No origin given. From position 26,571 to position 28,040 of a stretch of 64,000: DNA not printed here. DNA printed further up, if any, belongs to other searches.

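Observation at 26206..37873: Tandemly duplicated [true thiolase + Cys-less thiolase-fold pair + two DUF35] modules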

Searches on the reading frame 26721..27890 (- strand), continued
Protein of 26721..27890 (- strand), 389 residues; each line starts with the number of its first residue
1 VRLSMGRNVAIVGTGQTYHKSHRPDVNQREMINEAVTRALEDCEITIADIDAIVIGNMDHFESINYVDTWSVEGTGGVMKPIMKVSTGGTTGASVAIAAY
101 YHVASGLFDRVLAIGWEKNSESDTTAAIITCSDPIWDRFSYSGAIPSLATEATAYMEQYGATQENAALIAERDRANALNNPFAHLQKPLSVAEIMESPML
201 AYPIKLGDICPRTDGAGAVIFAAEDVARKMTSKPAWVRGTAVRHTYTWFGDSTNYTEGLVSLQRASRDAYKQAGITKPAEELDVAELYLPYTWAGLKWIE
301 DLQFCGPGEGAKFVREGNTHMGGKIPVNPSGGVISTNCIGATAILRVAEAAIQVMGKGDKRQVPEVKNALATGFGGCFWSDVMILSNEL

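Call 31: get_annotated_region(hit=H11, flank=8000)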
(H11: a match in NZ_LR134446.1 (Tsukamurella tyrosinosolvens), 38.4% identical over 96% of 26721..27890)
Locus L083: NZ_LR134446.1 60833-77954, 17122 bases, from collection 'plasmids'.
description: Tsukamurella tyrosinosolvens strain NCTC13231 plasmid 4, complete sequence
organism: Tsukamurella tyrosinosolvens (NCBI taxid 57704)
taxonomy: Bacteria; Actinomycetota; Actinomycetes; Mycobacteriales; Tsukamurellaceae; Tsukamurella; Tsukamurella tyrosinosolvens
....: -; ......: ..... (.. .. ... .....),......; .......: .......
typing (MOB-suite, as given by PLSDB): non-mobilizable
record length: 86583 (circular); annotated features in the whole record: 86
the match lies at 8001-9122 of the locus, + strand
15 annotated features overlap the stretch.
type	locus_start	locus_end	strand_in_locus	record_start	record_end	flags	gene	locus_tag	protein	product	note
CDS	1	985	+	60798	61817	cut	-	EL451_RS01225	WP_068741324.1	LLM class F420-dependent oxidoreductase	GO:0008150 - biological_process [Evidence IEA]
CDS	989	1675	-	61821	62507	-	-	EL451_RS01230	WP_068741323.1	hypothetical protein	-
CDS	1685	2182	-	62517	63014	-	-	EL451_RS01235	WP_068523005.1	PPOX class F420-dependent oxidoreductase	-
CDS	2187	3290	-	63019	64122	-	-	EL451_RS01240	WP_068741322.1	nitronate monooxygenase family protein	-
CDS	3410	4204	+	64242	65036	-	-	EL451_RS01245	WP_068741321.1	crotonase/enoyl-CoA hydratase family protein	-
CDS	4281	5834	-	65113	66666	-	-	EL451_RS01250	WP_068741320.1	AMP-binding protein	-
CDS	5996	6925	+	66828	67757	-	-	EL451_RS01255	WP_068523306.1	OB-fold nucleic acid binding domain-containing protein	-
CDS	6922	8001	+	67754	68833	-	-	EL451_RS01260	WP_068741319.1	thiolase domain-containing protein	-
CDS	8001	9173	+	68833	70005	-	-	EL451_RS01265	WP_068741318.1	thiolase domain-containing protein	-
CDS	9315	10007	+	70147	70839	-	-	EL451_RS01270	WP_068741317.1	FCD domain-containing protein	-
CDS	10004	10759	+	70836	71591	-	-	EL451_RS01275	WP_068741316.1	creatininase family protein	-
CDS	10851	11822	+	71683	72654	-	-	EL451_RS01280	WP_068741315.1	PHB depolymerase family esterase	-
CDS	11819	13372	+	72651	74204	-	-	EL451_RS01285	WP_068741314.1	AbgT family transporter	GO:1902604 - p-aminobenzoyl-glutamate transmembrane transport [Evidence IEA]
CDS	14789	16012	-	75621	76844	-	-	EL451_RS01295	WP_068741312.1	cytochrome P450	-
CDS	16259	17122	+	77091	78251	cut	-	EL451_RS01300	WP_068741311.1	steroid 3-ketoacyl-CoA thiolase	-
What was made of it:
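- On Ltp3/Ltp4-type heteromeric aldol-lyase (architecture): Compare the Tsukamurella locus (call 31).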

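Call 32: search_protein_families(library=pfam, proteins=[L083:5996-6925:+, L083:6922-8001:+, L083:8001-9173:+, L082:7090-8004:+, L082:8001-9179:+, L082:9206-9688:+], max_evalue=0.01)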
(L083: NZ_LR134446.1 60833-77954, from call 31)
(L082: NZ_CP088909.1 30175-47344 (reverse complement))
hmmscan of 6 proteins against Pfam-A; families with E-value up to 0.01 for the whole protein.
L083:5996-6925:+ (309 aa): 2 families
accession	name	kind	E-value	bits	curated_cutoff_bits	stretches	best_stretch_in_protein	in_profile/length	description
PF01796.24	OB_ChsH2_C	-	1.1e-29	102.6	27.1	2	212-277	1-65/65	ChsH2, C-terminal OB-fold domain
PF12172.15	zf-ChsH2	-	4.2e-16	58.9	23.2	1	176-203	2-29/37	ChsH2, rubredoxin-like zinc ribbon domain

L083:6922-8001:+ (359 aa): 1 family
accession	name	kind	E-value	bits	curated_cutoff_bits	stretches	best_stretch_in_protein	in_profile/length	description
PF00108.29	Thiolase_N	-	0.0092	15.8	26.4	0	97-227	90-259/260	Thiolase, N-terminal domain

L083:8001-9173:+ (390 aa): 3 families
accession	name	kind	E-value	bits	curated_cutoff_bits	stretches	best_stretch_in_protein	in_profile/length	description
PF22691.2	Thiolase_C_1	-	4.6e-32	111.2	28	1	253-375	13-133/144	Thiolase C-terminal domain-like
PF00814.31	TsaD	-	0.00047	20.4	24.8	1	28-111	33-121/264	tRNA N6-adenosine threonylcarbamoyltransferase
PF00108.29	Thiolase_N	-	0.0016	18.3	26.4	0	17-121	16-120/260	Thiolase, N-terminal domain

L082:7090-8004:+ (304 aa): 1 family
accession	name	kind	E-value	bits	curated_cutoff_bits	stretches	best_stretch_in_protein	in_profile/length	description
PF00108.29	Thiolase_N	-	0.00049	20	26.4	0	25-118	23-120/260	Thiolase, N-terminal domain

L082:8001-9179:+ (392 aa): 3 families
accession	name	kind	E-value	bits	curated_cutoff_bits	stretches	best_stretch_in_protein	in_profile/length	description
PF22691.2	Thiolase_C_1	-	1.6e-28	99.7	28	1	252-388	10-143/144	Thiolase C-terminal domain-like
PF00108.29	Thiolase_N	-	1.4e-10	41.5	26.4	1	14-222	13-259/260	Thiolase, N-terminal domain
PF08545.16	ACP_syn_III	-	0.00048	20.4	24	0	96-124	17-45/80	3-Oxoacyl-[acyl-carrier-protein (ACP)] synthase III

L082:9206-9688:+ (160 aa): 2 families
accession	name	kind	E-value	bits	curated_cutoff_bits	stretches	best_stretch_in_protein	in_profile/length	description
PF01796.24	OB_ChsH2_C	-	1.6e-10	41.2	27.1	1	73-142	2-64/65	ChsH2, C-terminal OB-fold domain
PF12172.15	zf-ChsH2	-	2.1e-10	40.6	23.2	1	35-67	1-33/37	ChsH2, rubredoxin-like zinc ribbon domain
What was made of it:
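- Closest known: Ltp3-Ltp4. Same: Two adjacent Cys-less SCP2-type thiolase-fold genes in the order B(ltp4) then A(ltp3), with two DUF35 domains (calls 31, 32).
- The gene beside ltp4 is a fused double DUF35 (call 32).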

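Call 39: find_encoding_contigs(protein=P0001, flank=3000, max_places=3)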
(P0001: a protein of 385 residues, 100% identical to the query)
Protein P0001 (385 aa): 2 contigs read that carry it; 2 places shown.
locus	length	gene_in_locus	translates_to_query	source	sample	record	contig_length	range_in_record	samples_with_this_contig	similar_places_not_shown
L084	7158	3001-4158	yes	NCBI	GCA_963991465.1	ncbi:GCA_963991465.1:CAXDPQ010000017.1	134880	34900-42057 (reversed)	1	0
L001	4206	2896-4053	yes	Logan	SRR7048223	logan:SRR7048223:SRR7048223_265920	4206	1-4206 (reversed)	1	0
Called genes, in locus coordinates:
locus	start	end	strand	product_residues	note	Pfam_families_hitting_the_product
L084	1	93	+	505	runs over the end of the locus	PF00070:Pyr_redox (faint), PF00890:FAD_binding_2 (weak), PF00996:GDI (faint), PF01266:DAO (weak), PF01593:Amino_oxidase, PF03486:HI0933_like (faint), PF12831:FAD_oxidored (weak), PF13450:NAD_binding_8, +1 more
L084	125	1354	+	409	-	PF00108:Thiolase_N, PF00109:ketoacyl-synt (weak), PF02803:Thiolase_C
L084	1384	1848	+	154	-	PF12172:zf-ChsH2 (weak), PF01796:OB_ChsH2_C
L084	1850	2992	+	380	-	PF00108:Thiolase_N (weak), PF22691:Thiolase_C_1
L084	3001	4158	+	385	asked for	PF00108:Thiolase_N (weak), PF22691:Thiolase_C_1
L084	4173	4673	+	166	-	PF12172:zf-ChsH2, PF01796:OB_ChsH2_C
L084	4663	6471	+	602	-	PF02771:Acyl-CoA_dh_N (weak), PF02770:Acyl-CoA_dh_M, PF00441:Acyl-CoA_dh_1, PF12806:Acyl-CoA_dh_C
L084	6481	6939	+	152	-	PF01575:MaoC_dehydratas, PF13452:FAS1_DH_region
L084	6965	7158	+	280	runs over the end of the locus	PF07228:SpoIIE (faint)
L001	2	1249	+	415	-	?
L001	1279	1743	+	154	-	PF12172:zf-ChsH2 (weak), PF01796:OB_ChsH2_C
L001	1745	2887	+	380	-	PF00108:Thiolase_N (weak), PF22691:Thiolase_C_1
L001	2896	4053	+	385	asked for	PF00108:Thiolase_N (weak), PF22691:Thiolase_C_1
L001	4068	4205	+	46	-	?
